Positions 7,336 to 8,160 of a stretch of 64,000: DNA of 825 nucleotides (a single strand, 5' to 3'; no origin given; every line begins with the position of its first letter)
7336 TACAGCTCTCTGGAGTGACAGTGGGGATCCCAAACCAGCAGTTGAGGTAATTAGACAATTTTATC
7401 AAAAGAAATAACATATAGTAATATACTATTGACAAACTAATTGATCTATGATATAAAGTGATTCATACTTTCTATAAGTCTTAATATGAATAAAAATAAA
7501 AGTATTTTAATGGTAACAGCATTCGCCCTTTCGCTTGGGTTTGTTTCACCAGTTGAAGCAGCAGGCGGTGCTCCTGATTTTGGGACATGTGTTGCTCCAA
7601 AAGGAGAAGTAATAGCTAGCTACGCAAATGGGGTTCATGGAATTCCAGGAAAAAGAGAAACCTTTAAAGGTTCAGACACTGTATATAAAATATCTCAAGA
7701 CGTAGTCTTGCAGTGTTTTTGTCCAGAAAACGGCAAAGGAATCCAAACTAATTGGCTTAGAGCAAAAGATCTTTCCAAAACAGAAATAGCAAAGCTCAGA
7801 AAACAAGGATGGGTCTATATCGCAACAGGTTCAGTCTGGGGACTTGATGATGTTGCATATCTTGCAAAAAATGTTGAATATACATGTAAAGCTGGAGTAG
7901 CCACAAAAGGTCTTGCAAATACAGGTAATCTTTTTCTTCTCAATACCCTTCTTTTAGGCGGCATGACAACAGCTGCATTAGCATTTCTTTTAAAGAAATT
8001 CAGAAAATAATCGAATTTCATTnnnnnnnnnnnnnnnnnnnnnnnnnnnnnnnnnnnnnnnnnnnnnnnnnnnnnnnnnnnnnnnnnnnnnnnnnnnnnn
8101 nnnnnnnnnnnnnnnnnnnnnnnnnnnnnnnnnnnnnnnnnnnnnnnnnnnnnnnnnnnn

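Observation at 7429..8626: Self-contained sortase / LAXTG-substrate pair with its own promoter and terminator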

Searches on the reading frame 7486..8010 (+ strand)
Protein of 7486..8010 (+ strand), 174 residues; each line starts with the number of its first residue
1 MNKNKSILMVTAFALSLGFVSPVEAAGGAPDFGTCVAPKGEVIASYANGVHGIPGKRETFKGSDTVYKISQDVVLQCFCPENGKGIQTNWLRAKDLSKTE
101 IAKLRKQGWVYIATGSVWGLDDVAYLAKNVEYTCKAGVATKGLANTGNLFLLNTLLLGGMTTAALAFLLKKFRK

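Call 3: search_protein_families(library=pfam, proteins=[window:7486-8010:+], max_evalue=0.1)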
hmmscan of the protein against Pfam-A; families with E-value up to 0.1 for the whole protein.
window:7486-8010:+ (174 aa): 0 families

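Call 4: search_protein_families(library=ncbifam, proteins=[window:7486-8010:+], max_evalue=0.1)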
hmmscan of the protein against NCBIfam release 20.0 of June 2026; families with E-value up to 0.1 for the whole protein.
window:7486-8010:+ (174 aa): 0 families

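Call 9: find_homologous_proteins(query=window:7486-8007:+, max_evalue=0.001)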
Query window:7486-8007:+ (174 aa): 113 proteins with E <= 0.001 among 231 candidates.
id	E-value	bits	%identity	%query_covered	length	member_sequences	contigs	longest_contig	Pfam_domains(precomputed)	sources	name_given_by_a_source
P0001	6.2e-111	386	100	100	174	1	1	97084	-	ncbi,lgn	-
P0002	4.3e-44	168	48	100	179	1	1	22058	-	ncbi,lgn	-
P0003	6.9e-44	168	47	100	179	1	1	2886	-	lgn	-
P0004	7.4e-44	168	48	100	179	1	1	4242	-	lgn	-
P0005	1.2e-42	164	47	98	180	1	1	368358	-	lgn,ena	-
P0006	4.3e-42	162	47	100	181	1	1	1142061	-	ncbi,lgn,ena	-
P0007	6.3e-42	161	46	100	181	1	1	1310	-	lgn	-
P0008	1.0e-41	161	45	100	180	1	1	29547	-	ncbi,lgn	-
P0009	2.7e-41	159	51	77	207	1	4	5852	-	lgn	-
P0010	1.2e-40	157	46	94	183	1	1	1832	-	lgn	-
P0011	1.8e-40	157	49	83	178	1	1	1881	-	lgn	-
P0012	3.4e-40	156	51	84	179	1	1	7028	-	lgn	-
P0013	7.0e-40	155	47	100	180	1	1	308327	-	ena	-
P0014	2.1e-39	153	45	94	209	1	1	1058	-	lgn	-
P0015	3.0e-37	146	44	96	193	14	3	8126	-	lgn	-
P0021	5.8e-36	142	55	60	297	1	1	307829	PF25814.2,PF00041.28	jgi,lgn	-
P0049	9.4e-33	131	46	77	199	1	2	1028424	-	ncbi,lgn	-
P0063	6.2e-32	129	41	90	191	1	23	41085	-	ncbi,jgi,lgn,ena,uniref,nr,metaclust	ncbi:MAG: hypothetical protein UV63_C0025G0008 [Microgenomates group bacterium GW2011_GWC1_43_11]|un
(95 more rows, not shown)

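Call 14: find_encoding_contigs(protein=P0001, flank=3000, max_places=3)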
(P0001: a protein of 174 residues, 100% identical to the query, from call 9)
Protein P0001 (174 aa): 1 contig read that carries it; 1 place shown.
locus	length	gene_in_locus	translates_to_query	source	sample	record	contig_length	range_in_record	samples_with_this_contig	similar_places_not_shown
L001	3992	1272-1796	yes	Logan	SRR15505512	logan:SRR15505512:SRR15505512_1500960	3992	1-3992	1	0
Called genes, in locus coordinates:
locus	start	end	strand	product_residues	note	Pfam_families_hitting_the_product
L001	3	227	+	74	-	?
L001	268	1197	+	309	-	-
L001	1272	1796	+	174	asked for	-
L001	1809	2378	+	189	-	PF04203:Sortase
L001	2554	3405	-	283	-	PF03372:Exo_endo_phos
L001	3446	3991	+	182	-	?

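Call 15: find_encoding_contigs(protein=P0006, flank=5000, max_places=2)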
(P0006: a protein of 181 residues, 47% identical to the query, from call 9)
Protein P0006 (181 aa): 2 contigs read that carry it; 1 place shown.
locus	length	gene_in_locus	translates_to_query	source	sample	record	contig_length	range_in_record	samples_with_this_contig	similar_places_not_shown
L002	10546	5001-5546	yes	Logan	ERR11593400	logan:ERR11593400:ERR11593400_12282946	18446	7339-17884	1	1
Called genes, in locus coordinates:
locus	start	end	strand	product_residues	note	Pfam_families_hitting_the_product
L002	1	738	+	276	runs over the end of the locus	PF01522:Polysacc_deac_1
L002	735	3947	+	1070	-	-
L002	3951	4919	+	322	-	-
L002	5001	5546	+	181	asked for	-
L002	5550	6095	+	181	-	PF04203:Sortase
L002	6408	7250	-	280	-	PF03372:Exo_endo_phos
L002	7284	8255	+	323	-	PF00768:Peptidase_S11, PF13354:Beta-lactamase2 (weak)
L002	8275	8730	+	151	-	-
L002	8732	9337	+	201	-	PF00702:Hydrolase, PF13419:HAD_2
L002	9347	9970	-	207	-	PF00903:Glyoxalase (weak), PF18029:Glyoxalase_6 (weak)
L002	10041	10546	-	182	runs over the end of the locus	-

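Call 16: find_encoding_contigs(protein=P0063, flank=5000, max_places=2)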
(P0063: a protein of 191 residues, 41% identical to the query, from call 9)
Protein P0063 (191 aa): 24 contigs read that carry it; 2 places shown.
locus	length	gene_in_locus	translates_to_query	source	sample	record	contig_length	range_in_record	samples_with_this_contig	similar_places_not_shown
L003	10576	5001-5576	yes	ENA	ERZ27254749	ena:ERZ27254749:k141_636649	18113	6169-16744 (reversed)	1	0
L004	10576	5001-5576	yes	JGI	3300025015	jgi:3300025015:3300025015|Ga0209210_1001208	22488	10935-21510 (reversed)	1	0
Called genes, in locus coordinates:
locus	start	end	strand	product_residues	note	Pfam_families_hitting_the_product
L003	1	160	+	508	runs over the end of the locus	?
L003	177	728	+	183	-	PF00132:Hexapep, PF14602:Hexapep_2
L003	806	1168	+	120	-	-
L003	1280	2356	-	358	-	PF00665:rve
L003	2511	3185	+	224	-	PF01797:Y1_Tnp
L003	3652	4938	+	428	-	PF13620:CarboxypepD_reg (weak), PF13715:CarbopepD_reg_2 (weak)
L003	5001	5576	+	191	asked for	-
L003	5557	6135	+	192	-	PF04203:Sortase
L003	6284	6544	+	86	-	PF00076:RRM_1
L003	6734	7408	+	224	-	PF00072:Response_reg, PF00486:Trans_reg_C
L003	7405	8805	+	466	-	PF00672:HAMP (weak), PF00512:HisKA, PF02518:HATPase_c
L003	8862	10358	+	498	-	PF00403:HMA, PF13386:DsbD_2, PF13473:Cupredoxin_1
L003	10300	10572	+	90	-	PF00403:HMA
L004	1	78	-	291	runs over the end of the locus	PF00480:ROK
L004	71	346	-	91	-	PF04794:YdjC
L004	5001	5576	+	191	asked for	-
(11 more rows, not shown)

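Call 17: find_encoding_contigs(protein=P0049, flank=5000, max_places=2)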
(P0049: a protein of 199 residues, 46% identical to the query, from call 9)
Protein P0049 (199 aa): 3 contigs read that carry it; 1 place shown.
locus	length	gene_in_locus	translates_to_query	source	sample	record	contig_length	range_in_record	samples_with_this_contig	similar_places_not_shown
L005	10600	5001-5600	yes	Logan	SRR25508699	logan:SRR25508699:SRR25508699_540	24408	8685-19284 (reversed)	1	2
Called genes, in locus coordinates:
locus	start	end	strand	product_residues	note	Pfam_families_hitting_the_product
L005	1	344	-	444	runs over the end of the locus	PF02624:YcaO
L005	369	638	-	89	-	-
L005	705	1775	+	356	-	PF04055:Radical_SAM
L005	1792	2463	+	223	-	PF01634:HisG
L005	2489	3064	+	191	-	PF00702:Hydrolase, PF13419:HAD_2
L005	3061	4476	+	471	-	PF20706:GT4-conflict (weak), PF00534:Glycos_transf_1, PF13692:Glyco_trans_1_4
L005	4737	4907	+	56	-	-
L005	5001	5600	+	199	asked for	-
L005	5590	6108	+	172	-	PF04203:Sortase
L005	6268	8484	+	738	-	PF00535:Glycos_transf_2, PF13506:Glyco_transf_21 (weak), PF13641:Glyco_tranf_2_3, PF00535:Glycos_transf_2 (weak), PF13632:Glyco_trans_2_3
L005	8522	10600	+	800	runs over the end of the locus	PF13439:Glyco_transf_4, PF13579:Glyco_trans_4_4, PF20706:GT4-conflict, PF00534:Glycos_transf_1, PF13692:Glyco_trans_1_4, PF13524:Glyco_trans_1_2 (weak)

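Call 19: predict_structure(alignment_id=A1)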
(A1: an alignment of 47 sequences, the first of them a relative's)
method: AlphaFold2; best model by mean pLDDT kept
length: 174 residues; sequences in the alignment: 47
mean_pLDDT: 87.4   pTM: 0.68
mean pLDDT of the five models: 87.4, 87.3, 86.2, 85.9, 84.9
residues with pLDDT >= 90: 112; 70-90: 39; 50-70: 16; < 50: 7
segments of 3 or more residues with pLDDT < 50: 139-143
pLDDT, mean of each block of 10 residues (from residue 1): 76 80 65 93 97 96 97 97 96 95 96 94 97 74 58 87 91 79
secondary structure, 60 per line:
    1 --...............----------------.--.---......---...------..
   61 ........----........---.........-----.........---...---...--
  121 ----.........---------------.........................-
elements in order: H3-17 E41-46 E50-52 E59-68 E73-80 E84-92 H98-106 E110-112 E125-133 H149-173

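Call 21: find_related_loci(query=window:7486-8007:+, collection=genome_contigs, flank=4000)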
Query window:7486-8007:+ (174 aa) in genome_contigs; peptide patterns used: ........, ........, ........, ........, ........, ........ (x = any residue, [..] = any of these).
595 stretches matched a pattern; 5 encode a relative of the query (tblastn E <= 1e-3); 5 distinct loci.
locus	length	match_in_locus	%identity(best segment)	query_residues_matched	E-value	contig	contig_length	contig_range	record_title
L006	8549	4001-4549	42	7-174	1e-39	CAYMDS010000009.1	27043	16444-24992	MAG TPA_asm: uncultured Gammaproteobacteria bacterium isolate SRP192515_co2_133 genome assembly, contig: NODE_1331_lengt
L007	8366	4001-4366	52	16-135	8e-40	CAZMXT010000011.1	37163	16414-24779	MAG TPA_asm: uncultured Pseudomonadales bacterium isolate SRP128246_co1_515 genome assembly, contig: NODE_1614_length_37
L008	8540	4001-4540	40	4-169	3e-38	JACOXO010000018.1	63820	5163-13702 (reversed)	MAG: Candidatus Gottesmanbacteria bacterium isolate NC_groundwater_155_Ag_S-0.1um_35_9 S4_GD2017_2_S1_scaffold_496, whol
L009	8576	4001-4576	39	3-174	2e-36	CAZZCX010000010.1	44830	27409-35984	MAG TPA_asm: uncultured Gammaproteobacteria bacterium isolate SRP173033_co1_414 genome assembly, contig: NODE_1095_lengt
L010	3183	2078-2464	42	10-134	3e-36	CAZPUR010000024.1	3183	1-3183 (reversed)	MAG TPA_asm: uncultured Pseudomonadales bacterium isolate binchicken_co34_574 genome assembly, contig: NODE_56391_length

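Call 23: fold_search(model_id=the predicted structure, library=pdb)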
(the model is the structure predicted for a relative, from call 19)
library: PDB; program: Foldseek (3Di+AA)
matches with E <= 10: 412; with E <= 0.001: 0
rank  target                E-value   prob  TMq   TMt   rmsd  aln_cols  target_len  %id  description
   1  9blh_B                4.4e-01  0.41  0.22  0.14   7.3        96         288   12  Crystal structure of calcium/calmodulin-dependent protein kinase type II subunit delta complexed with ribociclib (released 2025-05-07)
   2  9blh_A                6.1e-01  0.33  0.21  0.14   7.6        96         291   12  Crystal structure of calcium/calmodulin-dependent protein kinase type II subunit delta complexed with ribociclib (released 2025-05-07)
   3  9d51_B                7.5e-01  0.20  0.21  0.14   6.8        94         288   14  Structure of PAK2 in complex with compound 12 (released 2025-04-02)
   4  6yfm_AA               7.5e-01  0.11  0.19  0.21  13.7       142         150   10  Virus-like particle of bacteriophage ESE021 (released 2020-09-02)
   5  7rbw_B                8.0e-01  0.11  0.14  0.08  11.2       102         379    9  Structure of Biliverdin-binding Serpin of Boana punctata (polka-dot tree frog) (released 2021-11-24)
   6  7rbw_A                8.8e-01  0.11  0.14  0.07  11.2       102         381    9  Structure of Biliverdin-binding Serpin of Boana punctata (polka-dot tree frog) (released 2021-11-24)
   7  1yxa_B                9.3e-01  0.06  0.15  0.09  16.5       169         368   10  Serpina3n, a murine orthologue of human antichymotrypsin (released 2005-09-06)
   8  3hmo                  9.8e-01  0.33  0.25  0.18   5.5       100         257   10  Crystal structure of human Mps1 catalytic domain in complex with the inhibitor staurosporine (released 2010-02-02)
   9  4c4h                  1.1e+00  0.21  0.24  0.18   5.3        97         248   13  Structure-based design of orally bioavailable pyrrolopyridine inhibitors of the mitotic kinase MPS1 (released 2013-12-04)
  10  4bi2                  1.1e+00  0.20  0.23  0.17   7.0       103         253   10  Scaffold Focused Virtual Screening: Prospective Application to the Discovery of TTK Inhibitor (released 2013-05-22)
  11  5ei2                  1.1e+00  0.20  0.23  0.17   5.7       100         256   11  Rapid Discovery of Pyrido[3,4-d]pyrimidine Inhibitors of Monopolar Spindle kinase 1 (MPS1) Using a Structure-Based Hydri (released 2016-04-20)
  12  6tn9                  1.1e+00  0.14  0.23  0.17   8.3       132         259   11  X-RAY STRUCTURE OF MPS1 IN COMPLEX WITH COMPOUND 16 (released 2020-05-13)
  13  8y3n_B                1.1e+00  0.09  0.18  0.23  14.2       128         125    8  The self-assembled nanotube of CPC46A/Q70C (released 2024-11-06)
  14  5eh0                  1.2e+00  0.23  0.25  0.18   5.2        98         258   12  Rapid Discovery of Pyrido[3,4-d]pyrimidine Inhibitors of Monopolar Spindle kinase 1 (MPS1) Using a Structure-Based Hydri (released 2016-04-20)
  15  5n84                  1.2e+00  0.11  0.18  0.14   9.8       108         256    9  TTK kinase domain in complex with Mps-BAY2b (released 2017-05-31)
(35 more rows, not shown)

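Call 41: search_protein_representatives(alignment_id=A1)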
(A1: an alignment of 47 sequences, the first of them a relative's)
Query: 47 sequences, 191 profile positions. Proteins with E-value up to 0.001 (for the whole library): 374; up to 1e-10: 345; up to 1e-30: 191. The best 150 are listed.
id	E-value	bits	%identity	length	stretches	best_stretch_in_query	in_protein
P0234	3.3e-82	290.9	-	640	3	29-184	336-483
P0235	6.3e-73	260.6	-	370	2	6-136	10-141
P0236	2.7e-69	248.8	-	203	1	7-189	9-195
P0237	3.5e-69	248.4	-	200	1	3-187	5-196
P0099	4.8e-67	241.4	-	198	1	5-189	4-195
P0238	5.7e-67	241.2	-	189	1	5-190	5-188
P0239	8.5e-67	240.6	-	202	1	2-186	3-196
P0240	8.6e-67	240.6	-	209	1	6-190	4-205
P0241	1.0e-66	240.4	-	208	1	5-189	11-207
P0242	2.1e-65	236.0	-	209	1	2-189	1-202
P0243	6.0e-65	234.6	-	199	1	6-188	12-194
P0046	6.1e-65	234.6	-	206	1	4-189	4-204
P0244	6.2e-64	231.3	-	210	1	1-189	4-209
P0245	8.0e-64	230.9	-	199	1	5-190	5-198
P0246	2.3e-63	229.4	-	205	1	5-188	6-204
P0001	7.0e-58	211.5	-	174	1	2-189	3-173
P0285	2.8e-56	206.3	-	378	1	10-189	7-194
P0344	9.5e-46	172.0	-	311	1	7-146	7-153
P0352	1.8e-44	167.8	-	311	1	9-142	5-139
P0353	2.0e-44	167.7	-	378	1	5-137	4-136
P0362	7.7e-42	159.2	-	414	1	5-152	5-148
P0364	1.1e-41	158.7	-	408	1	1-144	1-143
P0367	3.2e-41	157.2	-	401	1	8-154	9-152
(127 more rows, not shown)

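Call 43: search_protein_families(library=pfam, alignment_id=A1, max_evalue=1)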
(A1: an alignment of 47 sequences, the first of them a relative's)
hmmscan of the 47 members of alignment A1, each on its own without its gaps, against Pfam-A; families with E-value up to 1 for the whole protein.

A. member 1, P0001 (174 aa): 0 families

B. families by the number of members that match (of 47 scanned): 14 families
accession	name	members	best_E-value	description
PF24532.2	FIBL-2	4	0.011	Fibulin-2 domain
PF00746.26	Gram_pos_anchor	2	0.0038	LPXTG cell wall anchor motif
PF10893.13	Phage_186_Fil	2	0.015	Bacteriophage 186, Fil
PF07353.17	Uroplakin_II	2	0.12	Uroplakin II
PF23676.1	YnaM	2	0.13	Protein YnaM-like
PF12071.13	DUF3551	1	0.0078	Protein of unknown function (DUF3551)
PF10459.15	Peptidase_S46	1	0.048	Peptidase S46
PF04173.18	DoxD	1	0.09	TQO small subunit DoxD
PF10841.13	DUF2644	1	0.11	Protein of unknown function (DUF2644)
PF03212.20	Pertactin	1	0.16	Pertactin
PF06112.16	Herpes_capsid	1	0.2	Gammaherpesvirus capsid protein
PF13547.12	GTA_TIM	1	0.2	GTA TIM-barrel-like domain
PF16981.10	Chi-conotoxin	1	0.22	chi-Conotoxin or t superfamily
PF02472.21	ExbD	1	0.3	Biopolymer transport protein ExbD/TolR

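Call 44: search_solved_structures(query=A1, max_evalue=10)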
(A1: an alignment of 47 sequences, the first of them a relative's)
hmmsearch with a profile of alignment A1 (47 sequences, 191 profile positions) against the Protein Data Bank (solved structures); distinct sequences matched with E-value up to 10: 2.
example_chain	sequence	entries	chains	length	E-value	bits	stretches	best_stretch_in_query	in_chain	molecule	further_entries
8pr2_B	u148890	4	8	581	0.2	14.3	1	107-162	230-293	C-Jun-amino-terminal kinase-interacting protein 3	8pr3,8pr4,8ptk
8jj5_B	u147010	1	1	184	1.7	11.2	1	145-185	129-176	Uroplakin 2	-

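Call 45: search_protein_families(library=pfam, proteins=[P0234, P0235, P0285, P0353, P0362, P0364, P0367, P0344, P0352, P0021], max_evalue=0.001)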
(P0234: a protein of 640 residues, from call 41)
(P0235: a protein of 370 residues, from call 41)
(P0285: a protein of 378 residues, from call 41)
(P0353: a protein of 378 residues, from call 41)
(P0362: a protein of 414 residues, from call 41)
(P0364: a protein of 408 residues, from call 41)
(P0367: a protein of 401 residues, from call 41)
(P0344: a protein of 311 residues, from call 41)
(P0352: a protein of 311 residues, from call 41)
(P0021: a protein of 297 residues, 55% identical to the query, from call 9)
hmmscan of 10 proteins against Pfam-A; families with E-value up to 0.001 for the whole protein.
P0234 (640 aa): 2 families
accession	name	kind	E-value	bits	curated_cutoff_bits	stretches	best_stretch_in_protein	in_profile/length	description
PF19403.5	SpaA_2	-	6.8e-07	30.2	25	1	447-529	3-96/96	Prealbumin-like fold domain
PF10893.13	Phage_186_Fil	-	0.00011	22.2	25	0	306-318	19-31/56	Bacteriophage 186, Fil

P0235 (370 aa): 0 families

P0285 (378 aa): 1 family
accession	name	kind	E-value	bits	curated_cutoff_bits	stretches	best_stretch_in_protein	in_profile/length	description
PF04203.18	Sortase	-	1.6e-21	76.8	26.6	1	255-377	1-124/125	Sortase domain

P0353 (378 aa): 1 family
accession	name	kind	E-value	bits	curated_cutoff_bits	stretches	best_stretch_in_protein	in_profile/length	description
PF00041.27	fn3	-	2.6e-07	31.2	25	1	168-243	11-83/84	Fibronectin type III domain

P0362 (414 aa): 2 families
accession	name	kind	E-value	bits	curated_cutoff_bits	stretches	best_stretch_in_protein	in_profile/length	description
PF00041.27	fn3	-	5.7e-11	42.9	25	1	175-252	10-82/84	Fibronectin type III domain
PF16656.11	Pur_ac_phosph_N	-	1.9e-06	28.8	30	1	172-250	6-88/93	Purple acid Phosphatase, N-terminal domain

P0364 (408 aa): 1 family
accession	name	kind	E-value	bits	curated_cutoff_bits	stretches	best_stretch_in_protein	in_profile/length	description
PF00041.27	fn3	-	1e-09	38.9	25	1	168-245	2-78/84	Fibronectin type III domain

P0367 (401 aa): 2 families
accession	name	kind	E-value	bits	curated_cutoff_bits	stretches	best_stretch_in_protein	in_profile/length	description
PF00041.27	fn3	-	1.2e-09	38.7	25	1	179-256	10-82/84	Fibronectin type III domain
PF16656.11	Pur_ac_phosph_N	-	0.00013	22.9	30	1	180-252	10-86/93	Purple acid Phosphatase, N-terminal domain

P0344 (311 aa): 0 families

P0352 (311 aa): 1 family
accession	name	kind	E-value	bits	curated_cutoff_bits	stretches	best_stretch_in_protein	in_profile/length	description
PF00041.27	fn3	-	2.1e-09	37.9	25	1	188-265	3-81/84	Fibronectin type III domain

P0021 (297 aa): 2 families
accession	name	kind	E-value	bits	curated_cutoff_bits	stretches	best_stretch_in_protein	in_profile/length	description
PF00041.27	fn3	-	5.2e-08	33.4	25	1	175-255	2-81/84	Fibronectin type III domain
PF25814.1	fn3_SORL1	-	1.4e-05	25.4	27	1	172-255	2-83/90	SORL1-like, fn3 domain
